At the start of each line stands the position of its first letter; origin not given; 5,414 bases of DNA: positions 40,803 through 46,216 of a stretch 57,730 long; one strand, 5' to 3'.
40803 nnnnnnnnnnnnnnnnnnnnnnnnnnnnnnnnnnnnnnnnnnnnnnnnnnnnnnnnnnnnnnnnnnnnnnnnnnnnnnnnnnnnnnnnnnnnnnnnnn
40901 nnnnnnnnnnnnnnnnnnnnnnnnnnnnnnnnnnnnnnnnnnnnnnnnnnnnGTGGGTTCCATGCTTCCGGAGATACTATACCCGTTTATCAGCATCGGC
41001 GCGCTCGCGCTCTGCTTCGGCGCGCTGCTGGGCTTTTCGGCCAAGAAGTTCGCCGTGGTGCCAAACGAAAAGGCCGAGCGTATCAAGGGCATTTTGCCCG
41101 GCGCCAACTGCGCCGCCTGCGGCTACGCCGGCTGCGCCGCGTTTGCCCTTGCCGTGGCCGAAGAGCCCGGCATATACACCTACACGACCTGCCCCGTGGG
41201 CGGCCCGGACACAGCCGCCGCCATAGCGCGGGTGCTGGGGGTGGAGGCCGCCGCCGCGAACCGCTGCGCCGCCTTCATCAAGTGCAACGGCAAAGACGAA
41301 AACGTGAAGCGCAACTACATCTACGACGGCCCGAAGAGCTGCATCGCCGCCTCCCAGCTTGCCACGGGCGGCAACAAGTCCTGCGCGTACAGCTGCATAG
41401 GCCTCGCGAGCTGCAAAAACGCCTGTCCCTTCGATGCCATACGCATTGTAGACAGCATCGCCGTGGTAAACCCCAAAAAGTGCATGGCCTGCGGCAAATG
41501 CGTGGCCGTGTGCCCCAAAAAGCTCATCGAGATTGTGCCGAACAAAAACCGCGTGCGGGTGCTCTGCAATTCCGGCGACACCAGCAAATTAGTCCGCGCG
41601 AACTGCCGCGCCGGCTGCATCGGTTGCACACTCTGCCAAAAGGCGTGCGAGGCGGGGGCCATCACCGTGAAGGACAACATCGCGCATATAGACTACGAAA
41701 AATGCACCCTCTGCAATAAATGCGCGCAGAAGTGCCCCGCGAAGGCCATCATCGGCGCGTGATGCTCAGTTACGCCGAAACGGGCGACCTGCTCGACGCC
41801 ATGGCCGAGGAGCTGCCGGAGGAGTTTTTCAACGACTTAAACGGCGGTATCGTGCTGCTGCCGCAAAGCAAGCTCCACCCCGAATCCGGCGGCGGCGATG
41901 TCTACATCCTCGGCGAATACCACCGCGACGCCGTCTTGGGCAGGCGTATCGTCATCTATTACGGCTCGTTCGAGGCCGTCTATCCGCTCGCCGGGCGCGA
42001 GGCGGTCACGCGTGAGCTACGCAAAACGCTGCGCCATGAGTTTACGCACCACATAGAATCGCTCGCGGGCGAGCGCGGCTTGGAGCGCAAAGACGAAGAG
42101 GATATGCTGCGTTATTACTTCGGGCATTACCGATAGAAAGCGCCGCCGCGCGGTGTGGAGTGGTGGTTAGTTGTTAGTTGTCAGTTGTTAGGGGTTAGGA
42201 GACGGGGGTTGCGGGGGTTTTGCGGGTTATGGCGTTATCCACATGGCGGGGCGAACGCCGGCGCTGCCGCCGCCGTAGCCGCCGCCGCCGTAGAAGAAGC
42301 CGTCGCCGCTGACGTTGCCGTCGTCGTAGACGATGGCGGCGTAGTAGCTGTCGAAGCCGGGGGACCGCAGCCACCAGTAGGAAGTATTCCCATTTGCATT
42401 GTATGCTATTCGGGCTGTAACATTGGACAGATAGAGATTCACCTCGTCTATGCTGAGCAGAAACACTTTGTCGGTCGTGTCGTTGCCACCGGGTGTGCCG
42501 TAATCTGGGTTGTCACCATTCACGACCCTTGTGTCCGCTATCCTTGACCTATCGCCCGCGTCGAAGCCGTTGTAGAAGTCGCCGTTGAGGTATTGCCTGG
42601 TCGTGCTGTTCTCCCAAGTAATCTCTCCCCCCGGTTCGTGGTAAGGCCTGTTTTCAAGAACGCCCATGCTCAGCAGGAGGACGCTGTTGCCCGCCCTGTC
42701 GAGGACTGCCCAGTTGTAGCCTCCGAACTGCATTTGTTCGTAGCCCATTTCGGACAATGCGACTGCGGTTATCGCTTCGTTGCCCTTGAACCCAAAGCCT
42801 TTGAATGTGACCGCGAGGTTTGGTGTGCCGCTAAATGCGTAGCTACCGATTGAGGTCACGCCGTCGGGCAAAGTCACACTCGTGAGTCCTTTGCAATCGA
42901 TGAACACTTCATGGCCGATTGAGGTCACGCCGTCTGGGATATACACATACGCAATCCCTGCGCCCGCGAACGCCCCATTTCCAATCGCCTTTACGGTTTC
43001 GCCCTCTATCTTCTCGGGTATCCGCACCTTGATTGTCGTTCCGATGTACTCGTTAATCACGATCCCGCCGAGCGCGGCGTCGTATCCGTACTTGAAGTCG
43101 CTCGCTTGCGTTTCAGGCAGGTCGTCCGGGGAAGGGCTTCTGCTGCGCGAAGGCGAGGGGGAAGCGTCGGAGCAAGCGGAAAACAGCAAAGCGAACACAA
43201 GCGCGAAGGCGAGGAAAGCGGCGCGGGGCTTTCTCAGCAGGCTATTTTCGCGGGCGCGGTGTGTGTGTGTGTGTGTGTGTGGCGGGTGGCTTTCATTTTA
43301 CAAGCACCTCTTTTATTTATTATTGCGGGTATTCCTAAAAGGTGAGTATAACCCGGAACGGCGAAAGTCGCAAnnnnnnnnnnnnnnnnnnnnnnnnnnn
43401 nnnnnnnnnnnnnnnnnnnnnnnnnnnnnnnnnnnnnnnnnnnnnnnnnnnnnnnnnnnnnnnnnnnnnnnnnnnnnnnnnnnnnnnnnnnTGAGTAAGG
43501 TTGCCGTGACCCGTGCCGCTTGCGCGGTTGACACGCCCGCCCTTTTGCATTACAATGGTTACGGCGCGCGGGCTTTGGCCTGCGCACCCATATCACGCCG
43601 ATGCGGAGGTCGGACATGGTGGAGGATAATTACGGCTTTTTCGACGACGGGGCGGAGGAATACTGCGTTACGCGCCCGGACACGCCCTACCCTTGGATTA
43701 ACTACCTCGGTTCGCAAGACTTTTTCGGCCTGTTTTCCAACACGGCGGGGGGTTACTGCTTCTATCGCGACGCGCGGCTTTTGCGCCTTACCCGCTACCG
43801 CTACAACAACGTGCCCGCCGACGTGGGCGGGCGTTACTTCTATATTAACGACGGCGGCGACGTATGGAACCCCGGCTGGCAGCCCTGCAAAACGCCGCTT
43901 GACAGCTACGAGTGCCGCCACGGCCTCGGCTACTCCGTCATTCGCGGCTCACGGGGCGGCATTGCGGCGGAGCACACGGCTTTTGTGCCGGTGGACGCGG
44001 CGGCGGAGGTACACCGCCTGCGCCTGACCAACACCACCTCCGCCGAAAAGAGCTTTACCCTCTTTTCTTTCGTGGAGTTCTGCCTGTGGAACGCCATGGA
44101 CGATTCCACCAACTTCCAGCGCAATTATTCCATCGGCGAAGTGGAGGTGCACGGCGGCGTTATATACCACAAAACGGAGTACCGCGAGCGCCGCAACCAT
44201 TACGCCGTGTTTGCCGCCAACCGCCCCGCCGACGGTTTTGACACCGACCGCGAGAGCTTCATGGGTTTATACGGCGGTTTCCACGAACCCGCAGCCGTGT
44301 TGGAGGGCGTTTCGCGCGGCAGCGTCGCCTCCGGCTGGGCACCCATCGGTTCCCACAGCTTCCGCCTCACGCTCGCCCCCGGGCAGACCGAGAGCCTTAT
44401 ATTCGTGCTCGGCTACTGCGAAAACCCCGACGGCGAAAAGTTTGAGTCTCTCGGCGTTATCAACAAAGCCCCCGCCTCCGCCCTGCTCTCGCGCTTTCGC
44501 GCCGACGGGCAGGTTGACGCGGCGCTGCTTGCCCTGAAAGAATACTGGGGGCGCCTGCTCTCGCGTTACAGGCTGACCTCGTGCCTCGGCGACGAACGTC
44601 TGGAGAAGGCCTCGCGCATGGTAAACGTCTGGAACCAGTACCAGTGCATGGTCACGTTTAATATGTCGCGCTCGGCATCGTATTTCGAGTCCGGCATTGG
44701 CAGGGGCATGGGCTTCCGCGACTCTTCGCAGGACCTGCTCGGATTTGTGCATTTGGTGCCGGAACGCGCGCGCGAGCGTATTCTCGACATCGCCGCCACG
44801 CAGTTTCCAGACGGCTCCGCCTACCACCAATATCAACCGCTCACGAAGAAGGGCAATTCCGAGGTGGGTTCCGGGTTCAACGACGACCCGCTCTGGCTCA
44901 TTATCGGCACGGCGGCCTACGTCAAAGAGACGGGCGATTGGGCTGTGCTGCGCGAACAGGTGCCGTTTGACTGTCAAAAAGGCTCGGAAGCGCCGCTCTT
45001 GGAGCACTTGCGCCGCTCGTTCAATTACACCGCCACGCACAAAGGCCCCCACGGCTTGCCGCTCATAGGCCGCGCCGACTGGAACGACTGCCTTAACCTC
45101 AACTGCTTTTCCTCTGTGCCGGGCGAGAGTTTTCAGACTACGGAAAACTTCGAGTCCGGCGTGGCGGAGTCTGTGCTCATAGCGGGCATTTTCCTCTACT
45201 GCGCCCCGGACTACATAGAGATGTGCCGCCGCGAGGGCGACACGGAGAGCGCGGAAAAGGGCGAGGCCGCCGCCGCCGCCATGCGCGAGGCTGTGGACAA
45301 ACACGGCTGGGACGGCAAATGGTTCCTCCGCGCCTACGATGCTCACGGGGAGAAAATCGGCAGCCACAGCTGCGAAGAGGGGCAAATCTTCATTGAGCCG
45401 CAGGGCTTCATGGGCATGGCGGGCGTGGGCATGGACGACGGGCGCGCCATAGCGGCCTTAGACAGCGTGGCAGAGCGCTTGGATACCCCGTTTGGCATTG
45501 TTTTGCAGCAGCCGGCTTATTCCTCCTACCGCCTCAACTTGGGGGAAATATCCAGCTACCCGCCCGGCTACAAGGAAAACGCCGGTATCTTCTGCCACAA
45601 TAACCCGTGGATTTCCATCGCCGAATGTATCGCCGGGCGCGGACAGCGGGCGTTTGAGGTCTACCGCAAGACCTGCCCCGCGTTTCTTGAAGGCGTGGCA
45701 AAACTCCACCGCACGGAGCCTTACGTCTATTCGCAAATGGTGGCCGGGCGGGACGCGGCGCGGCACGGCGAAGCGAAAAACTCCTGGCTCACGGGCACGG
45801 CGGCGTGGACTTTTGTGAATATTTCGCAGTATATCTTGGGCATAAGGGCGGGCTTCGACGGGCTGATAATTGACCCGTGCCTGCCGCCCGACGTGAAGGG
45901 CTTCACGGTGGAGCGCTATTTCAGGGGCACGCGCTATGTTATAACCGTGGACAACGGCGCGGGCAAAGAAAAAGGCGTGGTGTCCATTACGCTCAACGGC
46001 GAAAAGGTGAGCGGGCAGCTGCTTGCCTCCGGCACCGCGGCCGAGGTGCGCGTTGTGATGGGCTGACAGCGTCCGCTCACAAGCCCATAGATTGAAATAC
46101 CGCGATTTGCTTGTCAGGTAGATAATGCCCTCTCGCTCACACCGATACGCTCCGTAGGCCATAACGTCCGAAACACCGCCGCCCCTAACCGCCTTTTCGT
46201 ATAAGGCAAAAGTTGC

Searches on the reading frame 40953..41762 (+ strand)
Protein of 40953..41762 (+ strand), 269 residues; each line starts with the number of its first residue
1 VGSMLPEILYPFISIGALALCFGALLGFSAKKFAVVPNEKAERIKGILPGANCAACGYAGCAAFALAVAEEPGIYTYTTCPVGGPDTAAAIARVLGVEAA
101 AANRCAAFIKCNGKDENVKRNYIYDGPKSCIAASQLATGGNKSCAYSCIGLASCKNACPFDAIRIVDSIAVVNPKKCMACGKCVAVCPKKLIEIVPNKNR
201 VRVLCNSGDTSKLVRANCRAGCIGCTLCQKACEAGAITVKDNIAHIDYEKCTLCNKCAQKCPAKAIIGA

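Call 9: search_protein_families(library=pfam, proteins=[window:40953-41762:+], max_evalue=0.01)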
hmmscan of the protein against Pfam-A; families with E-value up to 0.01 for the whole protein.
window:40953-41762:+ (269 aa): 10 families
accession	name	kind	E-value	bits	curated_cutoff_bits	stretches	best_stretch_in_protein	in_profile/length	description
PF00037.32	Fer4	-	1.3e-16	60.1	21.1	3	245-266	2-23/24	4Fe-4S binding domain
PF13187.11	Fer4_9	-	1.5e-12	47.8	27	2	222-266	2-52/52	4Fe-4S dicluster domain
PF12838.12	Fer4_7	-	2.4e-12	47.5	27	2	222-265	2-52/52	4Fe-4S dicluster domain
PF13237.11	Fer4_10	-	8.8e-11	42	25.5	2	147-188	8-53/53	4Fe-4S dicluster domain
PF14697.11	Fer4_21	-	1.8e-10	41.2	35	2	220-266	6-57/59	4Fe-4S dicluster domain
PF12837.12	Fer4_6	-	1.3e-08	34.8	25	2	243-266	1-24/24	4Fe-4S binding domain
PF04060.18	FeS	-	1.7e-08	34.5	23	1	48-71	1-24/33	Putative Fe-S cluster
PF25160.1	LdpA_Fe-S-bd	-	1.8e-06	28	27.6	1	153-195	8-46/49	LdpA Fe-S cluster-binding domain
PF12797.12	Fer4_2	-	3.8e-06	26.9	24.5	2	171-188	4-21/22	4Fe-4S binding domain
PF13484.11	Fer4_16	-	2.8e-05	25.2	30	1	176-234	1-65/66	4Fe-4S double cluster binding domain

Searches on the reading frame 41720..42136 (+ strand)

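Call 9: search_protein_families(library=pfam, proteins=[window:41720-42136:+], max_evalue=0.01)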
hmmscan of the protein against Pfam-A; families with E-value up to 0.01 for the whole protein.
window:41720-42136:+ (138 aa): 1 family
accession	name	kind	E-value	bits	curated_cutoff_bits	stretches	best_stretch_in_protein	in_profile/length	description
PF06262.17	Zincin_1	-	0.00039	20.8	22.4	1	70-112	45-85/97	Zincin-like metallopeptidase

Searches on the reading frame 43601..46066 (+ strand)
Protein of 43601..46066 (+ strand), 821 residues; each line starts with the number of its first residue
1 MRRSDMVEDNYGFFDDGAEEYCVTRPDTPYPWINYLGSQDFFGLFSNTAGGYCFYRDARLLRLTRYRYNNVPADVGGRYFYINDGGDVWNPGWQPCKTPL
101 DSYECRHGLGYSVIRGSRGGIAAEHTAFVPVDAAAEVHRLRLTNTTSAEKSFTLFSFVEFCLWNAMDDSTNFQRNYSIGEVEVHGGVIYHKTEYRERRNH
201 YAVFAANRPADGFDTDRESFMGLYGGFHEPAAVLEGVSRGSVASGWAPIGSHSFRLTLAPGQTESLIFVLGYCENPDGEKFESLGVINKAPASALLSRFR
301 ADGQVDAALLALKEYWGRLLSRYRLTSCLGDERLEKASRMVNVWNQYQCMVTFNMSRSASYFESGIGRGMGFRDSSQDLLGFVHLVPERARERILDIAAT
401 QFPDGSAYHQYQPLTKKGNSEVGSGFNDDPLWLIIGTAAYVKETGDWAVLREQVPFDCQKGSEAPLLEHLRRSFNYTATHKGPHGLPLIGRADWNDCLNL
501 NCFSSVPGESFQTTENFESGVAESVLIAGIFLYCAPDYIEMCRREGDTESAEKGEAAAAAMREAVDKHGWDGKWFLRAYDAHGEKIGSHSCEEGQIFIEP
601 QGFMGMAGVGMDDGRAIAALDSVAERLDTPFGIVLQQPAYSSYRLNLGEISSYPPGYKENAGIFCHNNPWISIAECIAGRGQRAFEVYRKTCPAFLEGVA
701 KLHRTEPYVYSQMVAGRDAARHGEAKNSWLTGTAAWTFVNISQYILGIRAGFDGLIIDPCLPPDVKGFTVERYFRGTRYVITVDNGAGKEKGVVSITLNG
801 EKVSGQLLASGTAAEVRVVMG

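Call 9: search_protein_families(library=pfam, proteins=[window:43601-46066:+], max_evalue=0.01)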
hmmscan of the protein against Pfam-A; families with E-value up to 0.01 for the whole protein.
window:43601-46066:+ (821 aa): 3 families
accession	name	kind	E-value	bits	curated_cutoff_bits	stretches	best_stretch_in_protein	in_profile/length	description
PF17167.11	Glyco_hydro_94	-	1e-157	525.7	27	1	315-747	1-420/420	Glycosyl hydrolase 94 superfamily, catalytic domain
PF06165.18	GH94_b-supersand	-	2.3e-84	283.2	23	1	29-271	1-251/251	Glycosyl hydrolase 94, supersandwich domain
PF22422.2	MGH1-like_GH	-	0.0068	16.4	27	0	374-582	8-231/356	Mannosylglycerate hydrolase MGH1-like glycoside hydrolase domain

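Call 26: find_homologous_proteins(query=window:43601-46066:+)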
Query window:43601-46066:+ (821 aa): 8000 proteins with E <= 0.001 among 8000 candidates; the best 120 are listed.
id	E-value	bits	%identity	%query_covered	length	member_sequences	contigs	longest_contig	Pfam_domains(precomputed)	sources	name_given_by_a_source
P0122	0.0e+0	1932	100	99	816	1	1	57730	PF06165.19,PF17167.11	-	-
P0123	0.0e+0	1526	78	99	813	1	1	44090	PF06165.19,PF17167.11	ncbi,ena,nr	ncbi:MAG: glycosyl transferase [Oscillospiraceae bacterium]|nr:glycosyl transferase [Oscillospiracea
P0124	0.0e+0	1506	77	99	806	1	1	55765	PF06165.19,PF17167.11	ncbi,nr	ncbi:MAG: glycosyl transferase [Oscillospiraceae bacterium]|nr:glycosyl transferase [Oscillospiracea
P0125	0.0e+0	1480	76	99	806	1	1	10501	PF06165.19,PF17167.11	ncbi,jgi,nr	ncbi:MAG: glycosyl transferase [Oscillospiraceae bacterium]|jgi:cellobiose phosphorylase|nr:glycosyl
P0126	0.0e+0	1476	75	99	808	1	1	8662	PF06165.19,PF17167.11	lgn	-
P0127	0.0e+0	1475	76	99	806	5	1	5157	PF06165.19,PF17167.11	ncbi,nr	ncbi:MAG: glycosyl transferase [Oscillospiraceae bacterium]|nr:glycosyl transferase [Oscillospiracea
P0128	0.0e+0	1475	75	99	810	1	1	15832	PF06165.19,PF17167.11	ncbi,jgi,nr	ncbi:MAG: glycosyl transferase [Clostridiales bacterium]|jgi:cellobiose phosphorylase|nr:glycosyl tr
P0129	0.0e+0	1462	75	99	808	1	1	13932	PF06165.19,PF17167.11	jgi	-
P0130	0.0e+0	1460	76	99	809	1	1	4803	PF06165.19,PF17167.11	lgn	-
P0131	0.0e+0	1460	75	99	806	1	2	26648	PF06165.19,PF17167.11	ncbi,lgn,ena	-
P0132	0.0e+0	1452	75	99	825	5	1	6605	PF06165.19,PF17167.11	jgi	jgi:cellobiose phosphorylase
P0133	0.0e+0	1440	74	99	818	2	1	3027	PF06165.19,PF17167.11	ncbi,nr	ncbi:MAG: glycosyl transferase [Oscillospiraceae bacterium]|nr:glycosyl transferase [Oscillospiracea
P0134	0.0e+0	1432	73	99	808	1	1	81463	PF06165.19,PF17167.11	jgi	-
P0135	0.0e+0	1431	73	99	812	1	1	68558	PF06165.19,PF17167.11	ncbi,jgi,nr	ncbi:MAG: glycosyl transferase [Clostridiales bacterium]|jgi:cellobiose phosphorylase|nr:glycosyl tr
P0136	0.0e+0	1425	74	96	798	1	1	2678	PF06165.19,PF17167.11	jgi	jgi:cellobiose phosphorylase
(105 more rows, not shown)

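Call 27: find_encoding_contigs(protein=P0123, flank=6000, max_places=2)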
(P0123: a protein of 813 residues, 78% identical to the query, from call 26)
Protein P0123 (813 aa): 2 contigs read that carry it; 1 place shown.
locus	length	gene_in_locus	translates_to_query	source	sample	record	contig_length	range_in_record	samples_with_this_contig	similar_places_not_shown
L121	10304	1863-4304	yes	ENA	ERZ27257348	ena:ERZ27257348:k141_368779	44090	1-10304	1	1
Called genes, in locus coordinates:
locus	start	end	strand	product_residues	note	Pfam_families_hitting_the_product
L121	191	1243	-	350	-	-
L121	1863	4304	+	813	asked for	PF06165:GH94_b-supersand, PF17167:Glyco_hydro_94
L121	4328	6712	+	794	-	PF06165:GH94_b-supersand, PF17167:Glyco_hydro_94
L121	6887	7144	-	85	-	-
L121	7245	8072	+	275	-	PF01261:AP_endonuc_2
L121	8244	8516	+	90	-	PF20124:DUF6514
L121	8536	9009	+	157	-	PF22811:Zn_ribbon_NrdR, PF03477:ATP-cone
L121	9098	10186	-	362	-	PF08486:SpoIID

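Call 28: find_encoding_contigs(protein=P0124, flank=6000, max_places=2)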
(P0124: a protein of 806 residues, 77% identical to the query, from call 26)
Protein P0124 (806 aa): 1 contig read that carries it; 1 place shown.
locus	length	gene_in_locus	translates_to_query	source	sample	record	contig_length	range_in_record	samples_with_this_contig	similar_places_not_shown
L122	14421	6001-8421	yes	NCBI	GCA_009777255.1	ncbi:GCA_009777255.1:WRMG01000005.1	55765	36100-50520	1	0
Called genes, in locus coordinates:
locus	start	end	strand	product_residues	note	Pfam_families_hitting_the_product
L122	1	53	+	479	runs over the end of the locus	PF02934:GatB_N, PF02637:GatB_Yqey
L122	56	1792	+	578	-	PF01336:tRNA_anti-codon, PF00152:tRNA-synt_2, PF02938:GAD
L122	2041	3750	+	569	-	PF00909:Ammonium_transp, PF00543:P-II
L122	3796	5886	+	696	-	PF12437:GSIII_N, PF00120:Gln-synt_C, PF18318:Gln-synt_C-ter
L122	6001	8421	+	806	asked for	PF06165:GH94_b-supersand, PF17167:Glyco_hydro_94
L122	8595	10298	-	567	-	PF00395:SLH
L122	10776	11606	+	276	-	PF03419:Peptidase_U4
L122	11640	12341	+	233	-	PF04542:Sigma70_r2, PF04545:Sigma70_r4, PF01381:HTH_3 (weak)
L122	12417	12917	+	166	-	PF06177:QueT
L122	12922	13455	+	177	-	PF14277:DUF4364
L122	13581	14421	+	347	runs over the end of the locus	PF02608:Bmp, PF13407:Peripla_BP_4 (weak)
